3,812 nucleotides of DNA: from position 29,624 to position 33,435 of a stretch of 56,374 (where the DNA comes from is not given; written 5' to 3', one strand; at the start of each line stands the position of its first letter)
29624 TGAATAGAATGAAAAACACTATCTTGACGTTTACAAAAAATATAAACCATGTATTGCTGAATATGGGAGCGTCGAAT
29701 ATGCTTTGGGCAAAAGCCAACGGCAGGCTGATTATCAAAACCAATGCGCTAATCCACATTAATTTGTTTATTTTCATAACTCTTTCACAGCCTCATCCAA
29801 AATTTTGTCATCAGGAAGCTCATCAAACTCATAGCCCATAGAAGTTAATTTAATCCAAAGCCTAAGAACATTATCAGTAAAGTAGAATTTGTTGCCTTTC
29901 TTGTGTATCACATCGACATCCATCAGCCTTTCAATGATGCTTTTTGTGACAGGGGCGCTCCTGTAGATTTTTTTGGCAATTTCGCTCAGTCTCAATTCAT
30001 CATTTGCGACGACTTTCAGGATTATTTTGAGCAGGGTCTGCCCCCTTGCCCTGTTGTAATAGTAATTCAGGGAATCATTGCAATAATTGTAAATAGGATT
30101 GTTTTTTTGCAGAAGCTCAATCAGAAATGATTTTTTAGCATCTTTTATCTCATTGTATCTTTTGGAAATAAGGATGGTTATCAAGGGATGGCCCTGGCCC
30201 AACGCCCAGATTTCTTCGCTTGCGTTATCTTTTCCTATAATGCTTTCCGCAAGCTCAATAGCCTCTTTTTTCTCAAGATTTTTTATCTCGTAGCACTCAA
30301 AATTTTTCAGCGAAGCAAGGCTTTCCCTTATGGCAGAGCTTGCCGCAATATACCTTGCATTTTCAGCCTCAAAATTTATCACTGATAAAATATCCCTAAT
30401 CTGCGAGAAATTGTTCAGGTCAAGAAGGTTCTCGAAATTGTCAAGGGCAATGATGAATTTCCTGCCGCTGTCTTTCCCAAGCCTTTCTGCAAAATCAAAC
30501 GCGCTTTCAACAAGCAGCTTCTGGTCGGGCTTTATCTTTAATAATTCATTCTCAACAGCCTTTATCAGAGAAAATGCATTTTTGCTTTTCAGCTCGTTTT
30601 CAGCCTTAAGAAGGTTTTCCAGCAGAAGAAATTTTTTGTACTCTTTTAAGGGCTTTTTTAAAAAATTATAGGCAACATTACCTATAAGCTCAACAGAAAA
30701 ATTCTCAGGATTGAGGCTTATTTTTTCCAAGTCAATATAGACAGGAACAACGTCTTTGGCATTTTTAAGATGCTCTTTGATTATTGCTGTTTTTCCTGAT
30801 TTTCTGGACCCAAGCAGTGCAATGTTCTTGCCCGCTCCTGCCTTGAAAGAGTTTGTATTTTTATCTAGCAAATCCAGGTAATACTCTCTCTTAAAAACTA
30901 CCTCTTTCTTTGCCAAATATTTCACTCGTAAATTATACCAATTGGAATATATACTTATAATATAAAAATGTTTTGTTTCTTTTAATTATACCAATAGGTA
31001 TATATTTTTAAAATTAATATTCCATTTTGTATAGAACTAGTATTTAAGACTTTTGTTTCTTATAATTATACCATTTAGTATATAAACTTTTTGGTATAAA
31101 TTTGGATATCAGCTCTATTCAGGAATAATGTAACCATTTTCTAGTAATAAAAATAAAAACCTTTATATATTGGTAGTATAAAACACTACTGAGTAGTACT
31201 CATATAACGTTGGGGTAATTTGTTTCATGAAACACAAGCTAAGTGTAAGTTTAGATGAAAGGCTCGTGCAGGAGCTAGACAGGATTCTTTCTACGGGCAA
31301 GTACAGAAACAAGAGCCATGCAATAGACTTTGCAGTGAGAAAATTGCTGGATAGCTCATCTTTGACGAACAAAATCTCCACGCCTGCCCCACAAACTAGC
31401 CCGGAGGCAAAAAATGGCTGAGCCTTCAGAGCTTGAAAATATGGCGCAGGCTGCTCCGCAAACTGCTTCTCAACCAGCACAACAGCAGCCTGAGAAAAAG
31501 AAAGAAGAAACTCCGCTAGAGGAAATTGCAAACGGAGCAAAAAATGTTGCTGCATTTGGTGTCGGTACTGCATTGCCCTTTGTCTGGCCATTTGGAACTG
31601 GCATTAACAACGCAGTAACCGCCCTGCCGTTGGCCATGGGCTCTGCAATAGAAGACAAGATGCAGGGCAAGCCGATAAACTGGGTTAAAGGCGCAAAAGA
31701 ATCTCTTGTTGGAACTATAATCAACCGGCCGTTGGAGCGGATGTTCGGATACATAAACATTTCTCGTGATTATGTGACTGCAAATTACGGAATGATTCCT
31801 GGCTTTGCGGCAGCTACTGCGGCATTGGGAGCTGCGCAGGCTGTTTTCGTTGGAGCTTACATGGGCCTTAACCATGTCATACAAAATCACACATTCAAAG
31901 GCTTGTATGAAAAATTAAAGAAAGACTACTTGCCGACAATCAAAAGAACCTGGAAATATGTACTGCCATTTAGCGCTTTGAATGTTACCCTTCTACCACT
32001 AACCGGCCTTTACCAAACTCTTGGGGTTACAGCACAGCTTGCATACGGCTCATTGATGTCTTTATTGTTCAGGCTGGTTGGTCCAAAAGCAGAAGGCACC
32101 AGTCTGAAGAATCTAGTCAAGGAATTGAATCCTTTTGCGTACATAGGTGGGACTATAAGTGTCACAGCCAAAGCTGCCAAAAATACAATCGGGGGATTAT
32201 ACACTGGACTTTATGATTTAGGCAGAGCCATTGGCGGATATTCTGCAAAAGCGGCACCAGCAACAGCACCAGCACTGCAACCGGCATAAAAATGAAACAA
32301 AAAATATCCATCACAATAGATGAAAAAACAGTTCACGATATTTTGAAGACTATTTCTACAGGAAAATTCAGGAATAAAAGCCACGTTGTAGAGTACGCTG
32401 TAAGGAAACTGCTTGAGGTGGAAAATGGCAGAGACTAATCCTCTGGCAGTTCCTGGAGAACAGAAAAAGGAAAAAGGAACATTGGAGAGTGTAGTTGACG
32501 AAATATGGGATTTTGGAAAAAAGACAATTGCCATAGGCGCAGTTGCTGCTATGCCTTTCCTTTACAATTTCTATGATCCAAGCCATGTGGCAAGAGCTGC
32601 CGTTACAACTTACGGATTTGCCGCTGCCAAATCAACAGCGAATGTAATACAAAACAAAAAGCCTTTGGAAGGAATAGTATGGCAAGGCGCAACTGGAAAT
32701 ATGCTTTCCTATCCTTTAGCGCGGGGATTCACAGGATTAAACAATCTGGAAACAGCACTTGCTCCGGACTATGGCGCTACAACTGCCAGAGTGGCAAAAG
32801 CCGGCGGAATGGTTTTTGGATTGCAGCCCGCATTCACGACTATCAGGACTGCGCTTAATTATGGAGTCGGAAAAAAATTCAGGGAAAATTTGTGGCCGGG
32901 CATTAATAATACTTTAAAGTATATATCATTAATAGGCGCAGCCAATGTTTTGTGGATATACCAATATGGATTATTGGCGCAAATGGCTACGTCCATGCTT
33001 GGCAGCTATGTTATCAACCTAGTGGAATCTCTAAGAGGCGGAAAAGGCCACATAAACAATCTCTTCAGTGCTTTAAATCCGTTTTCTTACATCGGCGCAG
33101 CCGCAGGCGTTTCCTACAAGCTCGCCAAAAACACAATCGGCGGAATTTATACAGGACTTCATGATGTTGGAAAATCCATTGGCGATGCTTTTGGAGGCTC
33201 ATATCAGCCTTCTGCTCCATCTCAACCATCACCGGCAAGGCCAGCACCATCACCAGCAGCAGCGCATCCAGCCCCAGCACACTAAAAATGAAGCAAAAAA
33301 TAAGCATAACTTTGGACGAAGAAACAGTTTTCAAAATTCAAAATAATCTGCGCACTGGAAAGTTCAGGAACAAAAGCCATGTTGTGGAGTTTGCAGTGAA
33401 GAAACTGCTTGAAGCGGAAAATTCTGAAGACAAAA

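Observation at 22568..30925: Five-gene translationally coupled operon of unknowns: Arch-ATPase/DUF234, a polytopic membrane protein and three 590-744 aa orphan proteins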

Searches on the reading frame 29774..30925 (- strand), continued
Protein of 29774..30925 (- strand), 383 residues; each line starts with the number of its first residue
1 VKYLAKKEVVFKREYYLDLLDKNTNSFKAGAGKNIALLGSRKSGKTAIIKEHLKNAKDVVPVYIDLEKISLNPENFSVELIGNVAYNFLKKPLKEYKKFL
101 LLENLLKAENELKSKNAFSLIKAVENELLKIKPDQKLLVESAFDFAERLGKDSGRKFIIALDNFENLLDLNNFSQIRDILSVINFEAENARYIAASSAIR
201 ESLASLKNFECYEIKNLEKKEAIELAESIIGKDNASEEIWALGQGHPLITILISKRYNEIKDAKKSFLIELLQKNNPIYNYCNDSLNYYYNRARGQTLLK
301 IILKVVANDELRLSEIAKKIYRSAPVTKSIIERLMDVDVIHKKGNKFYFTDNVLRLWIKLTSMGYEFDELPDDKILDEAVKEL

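Call 97: find_encoding_contigs(protein=P0143, flank=10000, max_places=1)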
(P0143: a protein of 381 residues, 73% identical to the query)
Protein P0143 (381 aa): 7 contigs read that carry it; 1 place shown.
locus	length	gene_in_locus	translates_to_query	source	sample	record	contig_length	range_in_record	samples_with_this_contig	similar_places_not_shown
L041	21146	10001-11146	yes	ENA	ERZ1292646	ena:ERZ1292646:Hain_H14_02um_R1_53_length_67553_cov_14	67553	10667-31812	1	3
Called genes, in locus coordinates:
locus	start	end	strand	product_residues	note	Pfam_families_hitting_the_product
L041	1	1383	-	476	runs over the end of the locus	-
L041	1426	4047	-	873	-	-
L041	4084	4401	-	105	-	PF01909:NTP_transf_2, PF18765:Polbeta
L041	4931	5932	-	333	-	-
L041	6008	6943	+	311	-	PF00890:FAD_binding_2 (faint), PF01134:GIDA (faint), PF01946:Thi4 (faint), PF03486:HI0933_like (faint), PF07992:Pyr_redox_2, PF12831:FAD_oxidored (faint), PF13738:Pyr_redox_3, PF00070:Pyr_redox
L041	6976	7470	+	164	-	PF01965:DJ-1_PfpI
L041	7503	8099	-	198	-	PF13419:HAD_2 (weak)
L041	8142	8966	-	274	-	-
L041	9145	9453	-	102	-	-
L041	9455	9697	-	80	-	-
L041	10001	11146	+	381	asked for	-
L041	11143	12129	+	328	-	-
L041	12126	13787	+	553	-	-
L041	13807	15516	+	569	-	-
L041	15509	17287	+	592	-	-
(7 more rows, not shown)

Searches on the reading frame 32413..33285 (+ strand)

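Call 10: search_protein_families(library=pfam, proteins=[window:32413-33285:+], max_evalue=0.01)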
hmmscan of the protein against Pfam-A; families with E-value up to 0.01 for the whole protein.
window:32413-33285:+ (290 aa): 0 families

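Call 11: search_protein_families(library=ncbifam, proteins=[window:32413-33285:+], max_evalue=0.1)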
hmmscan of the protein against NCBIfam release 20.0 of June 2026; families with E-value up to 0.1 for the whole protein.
window:32413-33285:+ (290 aa): 0 families

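Call 12: search_protein_families(library=phrogs, proteins=[window:32413-33285:+], max_evalue=0.1)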
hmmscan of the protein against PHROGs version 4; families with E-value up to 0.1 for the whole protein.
window:32413-33285:+ (290 aa): 0 families

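Call 83: search_protein_families(library=pfam, proteins=[window:32413-33285:+], max_evalue=1)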
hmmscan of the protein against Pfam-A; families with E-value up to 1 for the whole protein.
window:32413-33285:+ (290 aa): 1 family
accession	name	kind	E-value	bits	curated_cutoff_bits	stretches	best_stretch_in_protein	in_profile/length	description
PF06183.18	DinI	-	0.048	14.4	24.2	1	4-33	28-57/63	DinI-like family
